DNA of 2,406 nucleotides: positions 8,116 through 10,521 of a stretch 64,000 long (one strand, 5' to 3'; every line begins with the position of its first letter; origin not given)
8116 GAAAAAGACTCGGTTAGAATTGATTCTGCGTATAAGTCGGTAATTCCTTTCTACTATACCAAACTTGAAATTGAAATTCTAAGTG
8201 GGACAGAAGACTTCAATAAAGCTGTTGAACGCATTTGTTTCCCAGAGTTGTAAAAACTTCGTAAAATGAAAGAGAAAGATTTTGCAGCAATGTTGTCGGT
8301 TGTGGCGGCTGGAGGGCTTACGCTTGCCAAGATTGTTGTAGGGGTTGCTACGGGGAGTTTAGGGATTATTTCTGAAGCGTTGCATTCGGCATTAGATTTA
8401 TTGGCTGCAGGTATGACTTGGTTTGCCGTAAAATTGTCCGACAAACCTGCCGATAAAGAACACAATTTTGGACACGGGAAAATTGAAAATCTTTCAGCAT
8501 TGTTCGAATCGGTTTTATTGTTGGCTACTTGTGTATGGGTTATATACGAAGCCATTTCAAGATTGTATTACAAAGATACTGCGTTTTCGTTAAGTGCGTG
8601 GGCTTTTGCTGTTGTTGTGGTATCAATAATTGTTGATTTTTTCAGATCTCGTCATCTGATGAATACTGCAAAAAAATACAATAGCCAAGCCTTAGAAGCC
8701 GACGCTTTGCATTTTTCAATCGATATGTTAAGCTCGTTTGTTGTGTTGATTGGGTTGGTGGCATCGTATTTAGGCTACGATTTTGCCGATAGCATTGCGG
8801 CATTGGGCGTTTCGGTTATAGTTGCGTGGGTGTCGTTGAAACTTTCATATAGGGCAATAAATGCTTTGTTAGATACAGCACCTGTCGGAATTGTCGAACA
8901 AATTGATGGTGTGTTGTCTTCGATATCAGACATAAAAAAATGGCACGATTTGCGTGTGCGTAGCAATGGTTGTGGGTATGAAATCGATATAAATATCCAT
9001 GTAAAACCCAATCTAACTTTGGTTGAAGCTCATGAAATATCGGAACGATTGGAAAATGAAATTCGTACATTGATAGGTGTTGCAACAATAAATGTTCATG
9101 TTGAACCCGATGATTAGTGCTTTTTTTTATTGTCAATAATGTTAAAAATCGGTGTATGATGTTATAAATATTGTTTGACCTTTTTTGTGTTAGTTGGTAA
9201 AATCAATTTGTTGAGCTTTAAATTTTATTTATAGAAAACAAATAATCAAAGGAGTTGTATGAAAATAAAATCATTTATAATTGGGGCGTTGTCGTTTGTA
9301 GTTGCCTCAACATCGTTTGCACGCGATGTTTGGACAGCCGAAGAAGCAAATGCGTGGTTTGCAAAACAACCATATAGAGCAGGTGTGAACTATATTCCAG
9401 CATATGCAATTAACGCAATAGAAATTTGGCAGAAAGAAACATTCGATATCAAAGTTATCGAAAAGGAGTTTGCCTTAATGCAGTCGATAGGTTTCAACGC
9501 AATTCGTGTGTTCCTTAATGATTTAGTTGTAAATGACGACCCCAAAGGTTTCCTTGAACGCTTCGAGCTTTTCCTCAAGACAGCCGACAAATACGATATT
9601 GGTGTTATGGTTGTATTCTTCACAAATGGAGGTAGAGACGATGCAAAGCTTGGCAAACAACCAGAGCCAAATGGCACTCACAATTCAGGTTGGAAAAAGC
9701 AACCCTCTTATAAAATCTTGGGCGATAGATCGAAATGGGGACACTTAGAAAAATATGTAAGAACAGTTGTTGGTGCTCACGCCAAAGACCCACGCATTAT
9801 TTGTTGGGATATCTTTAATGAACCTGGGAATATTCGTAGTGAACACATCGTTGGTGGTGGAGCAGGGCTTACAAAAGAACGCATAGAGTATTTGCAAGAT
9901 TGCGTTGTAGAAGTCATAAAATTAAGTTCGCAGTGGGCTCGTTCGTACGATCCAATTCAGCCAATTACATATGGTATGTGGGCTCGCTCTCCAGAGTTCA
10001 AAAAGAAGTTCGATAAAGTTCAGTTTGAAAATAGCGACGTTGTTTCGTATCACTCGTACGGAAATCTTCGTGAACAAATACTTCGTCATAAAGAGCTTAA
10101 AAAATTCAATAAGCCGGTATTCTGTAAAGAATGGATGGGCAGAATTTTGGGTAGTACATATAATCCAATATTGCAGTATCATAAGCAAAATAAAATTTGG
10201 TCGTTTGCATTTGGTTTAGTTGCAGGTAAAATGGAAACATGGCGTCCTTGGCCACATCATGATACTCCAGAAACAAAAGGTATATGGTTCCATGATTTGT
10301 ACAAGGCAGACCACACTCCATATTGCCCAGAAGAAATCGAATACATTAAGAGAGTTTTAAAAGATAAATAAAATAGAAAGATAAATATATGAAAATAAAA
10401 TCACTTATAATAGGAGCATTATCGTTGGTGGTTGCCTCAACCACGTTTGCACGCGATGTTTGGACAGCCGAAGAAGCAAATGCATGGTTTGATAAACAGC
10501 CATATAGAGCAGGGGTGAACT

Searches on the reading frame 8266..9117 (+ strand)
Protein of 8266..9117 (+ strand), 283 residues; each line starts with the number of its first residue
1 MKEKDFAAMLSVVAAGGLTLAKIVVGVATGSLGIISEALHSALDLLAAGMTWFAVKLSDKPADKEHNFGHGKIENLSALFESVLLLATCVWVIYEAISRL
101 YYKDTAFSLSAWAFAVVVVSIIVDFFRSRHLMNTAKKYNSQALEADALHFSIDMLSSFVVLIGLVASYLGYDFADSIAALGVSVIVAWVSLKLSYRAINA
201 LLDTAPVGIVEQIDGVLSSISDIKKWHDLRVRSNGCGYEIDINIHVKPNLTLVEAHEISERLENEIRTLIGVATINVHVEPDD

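Call 47: search_protein_families(library=pfam, proteins=[window:8266-9117:+], max_evalue=0.00001)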
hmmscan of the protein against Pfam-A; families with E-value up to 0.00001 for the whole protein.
window:8266-9117:+ (283 aa): 2 families
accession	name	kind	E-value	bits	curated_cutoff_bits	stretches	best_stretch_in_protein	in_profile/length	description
PF01545.26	Cation_efflux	-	1.1e-44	153.1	26.6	1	9-202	2-198/198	Cation efflux family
PF16916.11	ZT_dimer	-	4.1e-17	62.4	26.7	1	210-281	6-77/78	Dimerisation domain of Zinc Transporter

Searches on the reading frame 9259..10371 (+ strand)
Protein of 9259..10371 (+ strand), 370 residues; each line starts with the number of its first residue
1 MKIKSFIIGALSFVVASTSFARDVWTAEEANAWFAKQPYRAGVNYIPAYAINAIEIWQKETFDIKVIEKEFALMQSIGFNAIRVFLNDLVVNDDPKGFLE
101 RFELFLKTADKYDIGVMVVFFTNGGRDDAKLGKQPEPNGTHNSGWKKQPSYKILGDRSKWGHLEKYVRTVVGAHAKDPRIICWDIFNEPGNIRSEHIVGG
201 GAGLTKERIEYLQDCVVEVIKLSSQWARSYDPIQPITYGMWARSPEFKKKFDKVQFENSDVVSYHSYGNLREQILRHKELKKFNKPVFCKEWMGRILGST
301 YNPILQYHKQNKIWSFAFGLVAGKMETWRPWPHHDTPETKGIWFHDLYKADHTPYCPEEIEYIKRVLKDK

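Call 47: search_protein_families(library=pfam, proteins=[window:9259-10371:+], max_evalue=0.00001)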
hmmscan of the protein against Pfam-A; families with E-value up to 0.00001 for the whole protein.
window:9259-10371:+ (370 aa): 1 family
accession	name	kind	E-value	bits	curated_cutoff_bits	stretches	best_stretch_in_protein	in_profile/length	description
PF02836.23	Glyco_hydro_2_C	-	7.2e-06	25.8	21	0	146-298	92-216/302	Glycosyl hydrolases family 2, TIM barrel domain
